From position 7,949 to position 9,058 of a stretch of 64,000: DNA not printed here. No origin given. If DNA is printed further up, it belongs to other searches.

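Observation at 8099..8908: Half eIF4A: DEAD-box N-domain only, with DEAD->DDID and SAT->CCG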

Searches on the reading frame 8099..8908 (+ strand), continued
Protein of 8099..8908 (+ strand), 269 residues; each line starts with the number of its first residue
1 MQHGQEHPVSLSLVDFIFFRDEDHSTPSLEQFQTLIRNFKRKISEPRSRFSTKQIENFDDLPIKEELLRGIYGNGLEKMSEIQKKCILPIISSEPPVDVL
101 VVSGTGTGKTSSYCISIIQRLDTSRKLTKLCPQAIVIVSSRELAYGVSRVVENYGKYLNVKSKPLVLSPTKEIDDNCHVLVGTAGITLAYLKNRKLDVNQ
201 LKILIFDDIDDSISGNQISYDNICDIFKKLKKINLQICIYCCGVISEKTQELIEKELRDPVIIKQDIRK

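Call 40: find_homologous_proteins(query=A3, max_evalue=1e-10)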
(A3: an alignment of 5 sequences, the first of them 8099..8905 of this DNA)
Query A3 (5 sequences) (269 aa, profile of the alignment): 4300 proteins with E <= 1e-10 among 8000 candidates; the best 120 are listed.
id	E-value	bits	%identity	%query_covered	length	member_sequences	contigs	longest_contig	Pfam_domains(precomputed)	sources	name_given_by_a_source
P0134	1.3e-103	364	36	79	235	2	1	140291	PF00270.36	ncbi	ncbi:hypothetical protein ABK040_014602 [Willaertia magna]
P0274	2.9e-71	258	34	80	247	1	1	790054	PF00270.36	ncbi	ncbi:hypothetical protein ABK040_007789 [Willaertia magna]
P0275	1.4e-67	246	36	84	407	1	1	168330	PF00270.36,PF00271.38,PF04851.22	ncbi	ncbi:hypothetical protein ABK040_000708 [Willaertia magna]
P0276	5.2e-65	237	37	85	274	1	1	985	PF00270.36,PF04851.22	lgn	-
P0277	5.2e-62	227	35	82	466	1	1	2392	PF00270.36,PF00271.38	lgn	-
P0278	7.3e-60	220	38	80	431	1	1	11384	PF00270.36,PF00271.38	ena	-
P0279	4.7e-57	211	36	83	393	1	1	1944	PF00270.36,PF00271.38,PF04851.22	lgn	-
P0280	1.3e-53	200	40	60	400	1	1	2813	PF00270.36,PF00271.38,PF04851.22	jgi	jgi:translation initiation factor 4A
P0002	3.4e-53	199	34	79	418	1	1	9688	PF00270.36,PF00271.38,PF04851.22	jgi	-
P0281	9.8e-53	197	33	78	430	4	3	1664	PF00270.36,PF00271.38,PF04851.22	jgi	-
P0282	1.0e-52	197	34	79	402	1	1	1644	PF00270.36,PF13245.13,PF00271.38,PF04851.22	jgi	-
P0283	2.3e-52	196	36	80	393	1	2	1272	PF00270.36,PF00271.38,PF04851.22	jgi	-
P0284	2.9e-52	196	39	59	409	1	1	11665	PF00270.36,PF00271.38,PF04851.22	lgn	-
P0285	3.8e-52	195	36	80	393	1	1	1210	PF00270.36,PF00271.38,PF04851.22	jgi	-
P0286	4.2e-52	195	34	78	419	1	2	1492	PF00270.36,PF00271.38,PF04851.22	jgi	-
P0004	5.8e-52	195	34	82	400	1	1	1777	PF00270.36,PF00271.38,PF04851.22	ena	-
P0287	7.7e-52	194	34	78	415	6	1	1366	PF00270.36,PF00271.38,PF04851.22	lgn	-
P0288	1.0e-51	194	35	80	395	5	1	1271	PF00270.36,PF00271.38,PF04851.22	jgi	-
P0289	1.1e-51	194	34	80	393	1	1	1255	PF00270.36,PF00271.38,PF04851.22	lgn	-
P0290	1.2e-51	194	35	77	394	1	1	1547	PF00270.36,PF14617.13,PF00271.38,PF04851.22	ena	-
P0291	1.4e-51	193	35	84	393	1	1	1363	PF00270.36,PF00271.38,PF04851.22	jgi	-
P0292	2.7e-51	192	33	80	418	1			PF00270.36,PF00271.38,PF04851.22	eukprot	eukprot:PLAT2998.1.p1 GENE.PLAT2998.1~~PLAT2998.1.p1 ORF type:complete len:419 (+),score=175.39 PLAT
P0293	3.1e-51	192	33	77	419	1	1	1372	PF00270.36,PF00271.38,PF04851.22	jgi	-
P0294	3.7e-51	192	34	77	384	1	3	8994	PF00270.36,PF00271.38,PF04851.22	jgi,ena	jgi:translation initiation factor 4A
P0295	5.0e-51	192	33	80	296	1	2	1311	PF00270.36,PF00271.38,PF04851.22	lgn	-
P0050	5.4e-51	191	33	77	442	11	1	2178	PF00270.36,PF00271.38,PF04851.22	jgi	-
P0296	5.5e-51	191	33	80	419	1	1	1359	PF00270.36,PF00271.38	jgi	-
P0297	6.0e-51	191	33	78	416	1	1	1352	PF00270.36,PF00271.38,PF04851.22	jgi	jgi:translation initiation factor 4A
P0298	6.4e-51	191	35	80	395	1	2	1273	PF00270.36,PF00271.38,PF04851.22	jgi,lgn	-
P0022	6.9e-51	191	34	77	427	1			PF00270.36,PF00271.38,PF04851.22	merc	-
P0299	7.7e-51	191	33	78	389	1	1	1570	PF00270.36,PF00271.38,PF04851.22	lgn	-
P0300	8.2e-51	191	31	78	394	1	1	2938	PF00270.36,PF00271.38,PF04851.22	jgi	jgi:translation initiation factor 4A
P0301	9.2e-51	191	33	78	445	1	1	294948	PF00270.36,PF00271.38,PF04851.22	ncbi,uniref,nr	ncbi:hypothetical protein NP493_893g01081 [Ridgeia piscesae]|uniref:RNA helicase n=1 Tax=Ridgeia pis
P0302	9.3e-51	191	38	59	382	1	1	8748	PF00270.36,PF00271.38,PF04851.22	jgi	jgi:translation initiation factor 4A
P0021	9.3e-51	191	32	77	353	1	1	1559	PF00270.36,PF00271.38,PF04851.22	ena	-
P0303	1.0e-50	190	36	84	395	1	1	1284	PF00270.36,PF00271.38,PF04851.22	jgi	-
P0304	1.1e-50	190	32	79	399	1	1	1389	PF00270.36,PF00271.38,PF04851.22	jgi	-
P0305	1.1e-50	190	35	80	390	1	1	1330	PF00270.36,PF00271.38,PF04851.22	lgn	-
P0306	1.3e-50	190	35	78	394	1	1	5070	PF00270.36,PF00271.38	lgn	-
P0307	1.4e-50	190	35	77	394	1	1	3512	PF00270.36,PF14617.13,PF00271.38,PF04851.22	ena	-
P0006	1.5e-50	190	34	77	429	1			PF00270.36,PF00271.38,PF04851.22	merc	-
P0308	1.7e-50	190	33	77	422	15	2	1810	PF00270.36,PF00271.38,PF04851.22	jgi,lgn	jgi:translation initiation factor 4A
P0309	1.9e-50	190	35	78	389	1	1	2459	PF00270.36,PF00271.38,PF04851.22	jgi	-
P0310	1.9e-50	190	34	71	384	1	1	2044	PF00270.36,PF00271.38,PF04851.22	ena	-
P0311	2.5e-50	189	35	80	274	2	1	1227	PF00270.36,PF04851.22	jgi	-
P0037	2.9e-50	189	34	77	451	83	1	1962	PF00270.36,PF00271.38,PF04851.22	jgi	-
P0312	3.0e-50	189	35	80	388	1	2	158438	PF00270.36,PF00271.38,PF04851.22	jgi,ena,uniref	uniref:RNA helicase n=1 Tax=viral metagenome TaxID=1070528 RepID=A0A6C0DC61_9ZZZZ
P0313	3.0e-50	189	33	77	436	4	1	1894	PF00270.36,PF00271.38,PF04851.22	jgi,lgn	jgi:translation initiation factor 4A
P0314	3.6e-50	189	34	85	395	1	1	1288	PF00270.36,PF00271.38,PF04851.22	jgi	-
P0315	3.8e-50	189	34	84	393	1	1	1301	PF00270.36,PF00271.38,PF04851.22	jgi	-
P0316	3.8e-50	189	33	78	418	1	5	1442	PF00270.36,PF00271.38,PF04851.22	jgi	-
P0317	4.3e-50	188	32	77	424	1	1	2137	PF00270.36,PF00271.38,PF04851.22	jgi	-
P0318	4.3e-50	188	33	78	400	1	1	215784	PF00270.36,PF00271.38,PF04851.22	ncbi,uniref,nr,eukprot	ncbi:DEAD-domain-containing protein [Piromyces finnis]|uniref:ATP-dependent RNA helicase eIF4A n=1 T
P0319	4.6e-50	188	34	78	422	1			PF00270.36,PF00271.38,PF04851.22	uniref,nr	uniref:Eukaryotic initiation factor 4A n=1 Tax=Thitarodes armoricanus TaxID=92013 RepID=A0A1B1LYS1_9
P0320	5.2e-50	188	33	80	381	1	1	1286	PF00270.36,PF00271.38,PF04851.22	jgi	-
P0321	5.5e-50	188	32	78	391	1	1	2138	PF00270.36,PF00271.38,PF04851.22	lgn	-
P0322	6.1e-50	188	32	80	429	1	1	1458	PF00270.36,PF00271.38,PF04851.22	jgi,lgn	-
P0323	6.5e-50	188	33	78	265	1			PF00270.36,PF04851.22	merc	-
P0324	6.6e-50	188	34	83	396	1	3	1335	PF00270.36,PF00271.38,PF04851.22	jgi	jgi:translation initiation factor 4A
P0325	6.6e-50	188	36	66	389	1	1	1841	PF00270.36,PF00271.38,PF04851.22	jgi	-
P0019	6.7e-50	188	34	77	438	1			PF00270.36,PF00271.38,PF04851.22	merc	-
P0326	6.9e-50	188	36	80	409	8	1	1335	PF00270.36,PF00271.38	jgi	jgi:translation initiation factor 4A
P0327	7.5e-50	188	34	78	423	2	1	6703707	PF00270.36,PF00271.38,PF04851.22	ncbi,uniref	ncbi:Eukaryotic initiation factor 4A-II [Polyplax serrata]|uniref:RNA helicase n=1 Tax=Polyplax serr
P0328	7.7e-50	188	33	78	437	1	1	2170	PF00270.36,PF00271.38,PF04851.22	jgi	-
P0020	7.9e-50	188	35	77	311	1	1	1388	PF00270.36,PF00271.38,PF04851.22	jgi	-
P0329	8.6e-50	187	35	80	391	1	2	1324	PF00270.36,PF00271.38,PF04851.22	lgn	-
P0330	1.0e-49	187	32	78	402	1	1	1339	PF00270.36,PF00271.38,PF04851.22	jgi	-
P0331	1.1e-49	187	34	69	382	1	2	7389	PF00270.36,PF00271.38,PF04851.22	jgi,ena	jgi:translation initiation factor 4A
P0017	1.2e-49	187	35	78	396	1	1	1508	PF00270.36,PF00271.38,PF04851.22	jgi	-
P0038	1.3e-49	187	33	77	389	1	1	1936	PF00270.36,PF00271.38,PF04851.22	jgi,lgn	-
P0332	1.4e-49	187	33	80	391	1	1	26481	PF00270.36,PF00271.38,PF04851.22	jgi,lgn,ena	jgi:translation initiation factor 4A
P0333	1.5e-49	187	32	80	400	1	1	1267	PF00270.36,PF00271.38,PF04851.22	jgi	-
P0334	1.5e-49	187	35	65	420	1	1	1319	PF00270.36,PF00271.38,PF04851.22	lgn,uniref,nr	uniref:Eukaryotic initiation factor 4A n=1 Tax=Helopeltis theivora TaxID=393766 RepID=A0A5J6DQ75_9HE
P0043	1.7e-49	187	35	77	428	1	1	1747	PF00270.36,PF00271.38,PF04851.22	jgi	-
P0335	1.7e-49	187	33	78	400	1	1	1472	PF00270.36,PF00271.38,PF04851.22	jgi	-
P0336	1.7e-49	186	33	78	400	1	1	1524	PF00270.36,PF00271.38,PF04851.22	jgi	-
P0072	1.8e-49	186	32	77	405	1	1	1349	PF00270.36,PF00271.38,PF04851.22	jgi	-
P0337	1.8e-49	186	32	77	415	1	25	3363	PF00270.36,PF00271.38,PF04851.22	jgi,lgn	-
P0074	1.9e-49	186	32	77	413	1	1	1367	PF00270.36,PF00271.38,PF04851.22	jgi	-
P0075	1.9e-49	186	32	77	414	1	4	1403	PF00270.36,PF00271.38,PF04851.22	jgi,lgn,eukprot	eukprot:TRINITY_DN1058_c0_g1_i5.p1 TRINITY_DN1058_c0_g1~~TRINITY_DN1058_c0_g1_i5.p1 ORF type:complet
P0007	1.9e-49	186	35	78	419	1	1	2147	PF00270.36,PF00271.38,PF04851.22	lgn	-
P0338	1.9e-49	186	32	77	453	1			PF00270.36,PF00271.38,PF04851.22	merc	-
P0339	2.1e-49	186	33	78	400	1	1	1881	PF00270.36,PF00271.38,PF04851.22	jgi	-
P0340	2.1e-49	186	32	79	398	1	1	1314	PF00270.36,PF00271.38,PF04851.22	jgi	-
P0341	2.2e-49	186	32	77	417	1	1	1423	PF00270.36,PF00271.38,PF04851.22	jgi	-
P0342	2.4e-49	186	38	67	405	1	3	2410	PF00270.36,PF00271.38,PF04851.22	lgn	-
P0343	2.5e-49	186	33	78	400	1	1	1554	PF00270.36,PF00271.38,PF04851.22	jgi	-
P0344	2.5e-49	186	31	78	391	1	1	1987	PF00270.36,PF00271.38,PF04851.22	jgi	-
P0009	2.5e-49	186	35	77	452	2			PF00270.36,PF00271.38,PF04851.22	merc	-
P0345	2.6e-49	186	33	80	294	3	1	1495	PF00270.36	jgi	-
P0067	2.6e-49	186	32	77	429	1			PF00270.36,PF00271.38,PF04851.22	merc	-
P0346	2.6e-49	186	33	82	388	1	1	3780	PF00270.36,PF00271.38,PF04851.22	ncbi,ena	-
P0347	2.6e-49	186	33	82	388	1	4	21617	PF00270.36,PF00271.38,PF04851.22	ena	-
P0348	2.6e-49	186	34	84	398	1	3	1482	PF00270.36,PF00271.38,PF04851.22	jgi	-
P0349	2.9e-49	186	31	77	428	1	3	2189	PF00270.36,PF00271.38,PF04851.22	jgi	-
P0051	2.9e-49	186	32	77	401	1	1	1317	PF00270.36,PF00271.38,PF04851.22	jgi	-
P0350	3.0e-49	186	32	77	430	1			PF00270.36,PF00271.38,PF04851.22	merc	-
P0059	3.2e-49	186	32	77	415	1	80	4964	PF00270.36,PF00271.38,PF04851.22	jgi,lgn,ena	-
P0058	3.2e-49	186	32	77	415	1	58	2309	PF00270.36,PF00271.38,PF04851.22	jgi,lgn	-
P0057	3.2e-49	186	32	77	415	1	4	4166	PF00270.36,PF00271.38,PF04851.22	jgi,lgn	-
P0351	3.2e-49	186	34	77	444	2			PF00270.36,PF00271.38,PF04851.22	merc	-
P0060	3.2e-49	186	32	77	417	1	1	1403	PF00270.36,PF00271.38,PF04851.22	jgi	-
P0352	3.3e-49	186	33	78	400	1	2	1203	PF00270.36,PF00271.38,PF04851.22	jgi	-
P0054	3.6e-49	185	33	77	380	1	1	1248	PF00270.36,PF00271.38,PF04851.22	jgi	-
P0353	3.8e-49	185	31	83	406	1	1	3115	PF00270.36,PF00271.38,PF04851.22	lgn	-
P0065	3.9e-49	185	32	77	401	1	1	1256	PF00270.36,PF00271.38,PF04851.22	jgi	-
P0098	4.0e-49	185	32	77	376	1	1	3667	PF00270.36,PF00271.38,PF04851.22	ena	-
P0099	4.0e-49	185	32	77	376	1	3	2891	PF00270.36,PF00271.38,PF04851.22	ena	-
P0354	4.2e-49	185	33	77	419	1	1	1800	PF00270.36,PF00271.38,PF04851.22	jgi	-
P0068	4.3e-49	185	32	77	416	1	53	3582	PF00270.36,PF00271.38,PF04851.22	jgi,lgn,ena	-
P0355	4.5e-49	185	33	78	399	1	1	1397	PF00270.36,PF00271.38,PF04851.22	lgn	-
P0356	4.6e-49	185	33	78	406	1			PF00270.36,PF00271.38,PF04851.22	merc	-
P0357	4.8e-49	185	33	78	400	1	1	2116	PF00270.36,PF00271.38,PF04851.22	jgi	jgi:translation initiation factor 4A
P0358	4.9e-49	185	33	77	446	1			PF00270.36,PF00271.38,PF04851.22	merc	-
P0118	5.2e-49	185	32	77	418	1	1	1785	PF00270.36,PF00271.38,PF04851.22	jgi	-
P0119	5.3e-49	185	32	77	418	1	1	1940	PF00270.36,PF00271.38,PF04851.22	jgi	-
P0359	5.4e-49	185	33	80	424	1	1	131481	PF00270.36,PF00271.38,PF04851.22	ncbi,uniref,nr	ncbi:unnamed protein product [Rhizoctonia solani]|uniref:RNA helicase n=1 Tax=Rhizoctonia solani Tax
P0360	5.5e-49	185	33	82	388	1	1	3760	PF00270.36,PF00271.38,PF04851.22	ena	-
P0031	5.6e-49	185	33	77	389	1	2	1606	PF00270.36,PF00271.38,PF04851.22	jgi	-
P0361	5.7e-49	185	36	81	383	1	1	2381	PF00270.36,PF00271.38,PF04851.22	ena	-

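Call 42: list_cluster_members(proteins=[P0136, P0274, P0275, P0276, P0277, P0278, P0279, P0121, P0123, P0130])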
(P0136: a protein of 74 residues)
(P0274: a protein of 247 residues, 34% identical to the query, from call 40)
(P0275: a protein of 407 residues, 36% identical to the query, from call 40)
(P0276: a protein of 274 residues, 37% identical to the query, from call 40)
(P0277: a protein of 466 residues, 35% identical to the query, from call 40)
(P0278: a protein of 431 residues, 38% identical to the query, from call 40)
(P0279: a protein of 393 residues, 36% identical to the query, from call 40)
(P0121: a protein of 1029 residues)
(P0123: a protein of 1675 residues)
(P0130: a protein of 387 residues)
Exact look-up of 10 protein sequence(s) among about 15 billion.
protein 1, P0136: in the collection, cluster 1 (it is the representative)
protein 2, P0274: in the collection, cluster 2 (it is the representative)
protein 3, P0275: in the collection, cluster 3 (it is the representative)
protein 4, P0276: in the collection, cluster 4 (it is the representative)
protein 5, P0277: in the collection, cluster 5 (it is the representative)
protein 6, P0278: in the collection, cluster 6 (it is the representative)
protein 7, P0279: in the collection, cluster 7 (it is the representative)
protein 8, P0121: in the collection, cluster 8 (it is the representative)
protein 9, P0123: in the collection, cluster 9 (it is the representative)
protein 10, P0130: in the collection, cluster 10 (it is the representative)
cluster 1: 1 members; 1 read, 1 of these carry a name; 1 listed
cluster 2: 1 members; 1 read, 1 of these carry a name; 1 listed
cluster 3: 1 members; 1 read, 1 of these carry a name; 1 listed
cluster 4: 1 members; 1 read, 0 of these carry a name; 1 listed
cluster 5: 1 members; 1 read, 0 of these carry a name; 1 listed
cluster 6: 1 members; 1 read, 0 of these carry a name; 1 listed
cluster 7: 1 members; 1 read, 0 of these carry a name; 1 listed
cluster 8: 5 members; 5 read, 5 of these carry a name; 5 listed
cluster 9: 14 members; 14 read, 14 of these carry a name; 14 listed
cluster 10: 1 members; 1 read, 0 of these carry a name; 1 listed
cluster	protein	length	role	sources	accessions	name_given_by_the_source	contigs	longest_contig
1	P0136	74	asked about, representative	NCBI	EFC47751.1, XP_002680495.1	predicted protein, partial [Naegleria gruberi]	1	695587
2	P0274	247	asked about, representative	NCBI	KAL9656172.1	hypothetical protein ABK040_007789 [Willaertia magna]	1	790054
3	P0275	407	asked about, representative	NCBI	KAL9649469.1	hypothetical protein ABK040_000708 [Willaertia magna]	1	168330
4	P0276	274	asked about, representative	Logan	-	-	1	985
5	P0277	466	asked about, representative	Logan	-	-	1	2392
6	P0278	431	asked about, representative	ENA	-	-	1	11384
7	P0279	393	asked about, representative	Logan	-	-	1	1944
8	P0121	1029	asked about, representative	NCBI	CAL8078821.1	unnamed protein product [Calicophoron daubneyi]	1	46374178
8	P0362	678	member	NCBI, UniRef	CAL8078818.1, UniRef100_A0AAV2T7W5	unnamed protein product [Calicophoron daubneyi] | ATP-dependent RNA helicase n=1 Tax=Calicophoron daubneyi TaxID=300641 ...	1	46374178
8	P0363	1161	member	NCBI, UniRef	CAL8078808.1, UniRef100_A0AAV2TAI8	unnamed protein product [Calicophoron daubneyi] | RNA helicase n=2 Tax=Calicophoron daubneyi TaxID=300641 RepID=A0AAV2TAI8_CALDB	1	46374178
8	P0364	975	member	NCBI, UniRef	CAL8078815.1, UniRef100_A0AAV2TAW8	unnamed protein product [Calicophoron daubneyi] | RNA helicase n=1 Tax=Calicophoron daubneyi TaxID=300641 RepID=A0AAV2TAW8_CALDB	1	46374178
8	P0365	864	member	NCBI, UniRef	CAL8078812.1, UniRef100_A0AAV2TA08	unnamed protein product [Calicophoron daubneyi] | RNA helicase n=1 Tax=Calicophoron daubneyi TaxID=300641 RepID=A0AAV2TA08_CALDB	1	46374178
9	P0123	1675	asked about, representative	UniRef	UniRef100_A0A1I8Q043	RNA helicase n=1 Tax=Stomoxys calcitrans TaxID=35570 RepID=A0A1I8Q043_STOCA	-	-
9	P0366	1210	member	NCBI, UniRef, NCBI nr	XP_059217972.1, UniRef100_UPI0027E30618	uncharacterized protein LOC106083760 isoform X2 [Stomoxys calcitrans] | uncharacterized protein LOC106083760 isoform X2 n=1 Tax=Stomoxys calcitrans TaxID=35570 ...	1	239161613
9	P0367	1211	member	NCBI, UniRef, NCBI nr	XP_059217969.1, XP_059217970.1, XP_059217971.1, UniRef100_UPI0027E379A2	uncharacterized protein LOC106083760 isoform X1 [Stomoxys calcitrans] | uncharacterized protein LOC106083760 isoform X1 n=1 Tax=Stomoxys calcitrans TaxID=35570 ...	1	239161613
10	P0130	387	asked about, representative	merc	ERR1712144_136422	-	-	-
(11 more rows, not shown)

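Call 43: search_solved_structures(query=P0275, max_evalue=1e-60)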
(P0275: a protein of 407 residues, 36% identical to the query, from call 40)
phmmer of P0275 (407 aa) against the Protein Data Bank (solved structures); distinct sequences matched with E-value up to 1e-60: 58.
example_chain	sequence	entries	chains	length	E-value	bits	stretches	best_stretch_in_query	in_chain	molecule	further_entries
6zmw_j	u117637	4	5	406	5e-161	539.2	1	28-407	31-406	Eukaryotic initiation factor 4A-I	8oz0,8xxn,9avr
5zc9_A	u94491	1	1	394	5e-161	539.2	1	28-407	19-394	Eukaryotic initiation factor 4A-I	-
3eiq_A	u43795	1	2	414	5.3e-161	539.1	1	28-407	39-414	Eukaryotic initiation factor 4A-I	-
7ppz_B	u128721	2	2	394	5.4e-161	539.1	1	28-407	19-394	Eukaryotic initiation factor 4A-I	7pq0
2zu6_A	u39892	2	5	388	5.5e-161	539.1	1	28-407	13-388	Eukaryotic initiation factor 4A-I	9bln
6xki_A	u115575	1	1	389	5.5e-161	539.1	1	28-407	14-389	Eukaryotic initiation factor 4A-I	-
9dts_A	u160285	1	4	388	5.5e-161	539.1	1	28-407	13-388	Eukaryotic initiation factor 4A-I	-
8huj_A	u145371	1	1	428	6e-161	538.9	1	28-407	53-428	Eukaryotic initiation factor 4A-I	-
6qdv_7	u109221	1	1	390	4.9e-152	509.6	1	30-407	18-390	Eukaryotic initiation factor 4A-III, N-terminally processed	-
2j0q_A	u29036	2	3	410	5e-152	509.6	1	29-407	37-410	ATP-DEPENDENT RNA HELICASE DDX48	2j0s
2hxy_A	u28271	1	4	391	5e-152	509.6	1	30-407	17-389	Probable ATP-dependent RNA helicase DDX48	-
2xb2_A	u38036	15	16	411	5e-152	509.6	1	29-407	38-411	EUKARYOTIC INITIATION FACTOR 4A-III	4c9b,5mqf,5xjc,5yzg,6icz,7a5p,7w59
2hyi_C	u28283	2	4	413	5e-152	509.6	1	29-407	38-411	Probable ATP-dependent RNA helicase DDX48 | Eukaryotic initiation factor 4A-III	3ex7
2j0u_A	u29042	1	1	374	1.6e-151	507.9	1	31-407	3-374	ATP-DEPENDENT RNA HELICASE DDX48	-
2j0u_B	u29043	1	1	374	1.6e-151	507.9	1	31-407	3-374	ATP-DEPENDENT RNA HELICASE DDX48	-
2g9n_A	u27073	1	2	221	5.4e-81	275.8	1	28-239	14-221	Eukaryotic initiation factor 4A-I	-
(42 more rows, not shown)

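Call 57: find_encoding_contigs(protein=P0278, flank=6000, max_places=3)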
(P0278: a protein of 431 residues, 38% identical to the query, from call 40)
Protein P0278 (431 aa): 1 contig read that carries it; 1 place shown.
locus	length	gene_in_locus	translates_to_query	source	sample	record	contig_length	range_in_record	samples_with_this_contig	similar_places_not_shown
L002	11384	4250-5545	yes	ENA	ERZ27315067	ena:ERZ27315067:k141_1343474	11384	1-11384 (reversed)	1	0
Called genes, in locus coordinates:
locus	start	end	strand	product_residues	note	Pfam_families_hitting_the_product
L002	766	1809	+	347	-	PF00023:Ank (faint), PF13606:Ank_3 (faint), PF13857:Ank_5 (faint), PF12796:Ank_2 (weak), PF13637:Ank_4 (weak)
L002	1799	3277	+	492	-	PF12796:Ank_2, PF13606:Ank_3 (faint), PF13637:Ank_4 (faint), PF13857:Ank_5 (faint), PF24521:Ank_KRIT1 (faint), PF12796:Ank_2, PF00023:Ank (weak)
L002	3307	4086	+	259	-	-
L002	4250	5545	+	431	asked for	PF00270:DEAD, PF00271:Helicase_C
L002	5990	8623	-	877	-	PF03372:Exo_endo_phos (weak), PF23226:Exo_endo_phos_PGAP2IP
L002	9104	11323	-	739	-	PF13893:RRM_5 (faint), PF00076:RRM_1, PF16367:RRM_7 (faint), PF22976:RRM_10 (weak), PF00076:RRM_1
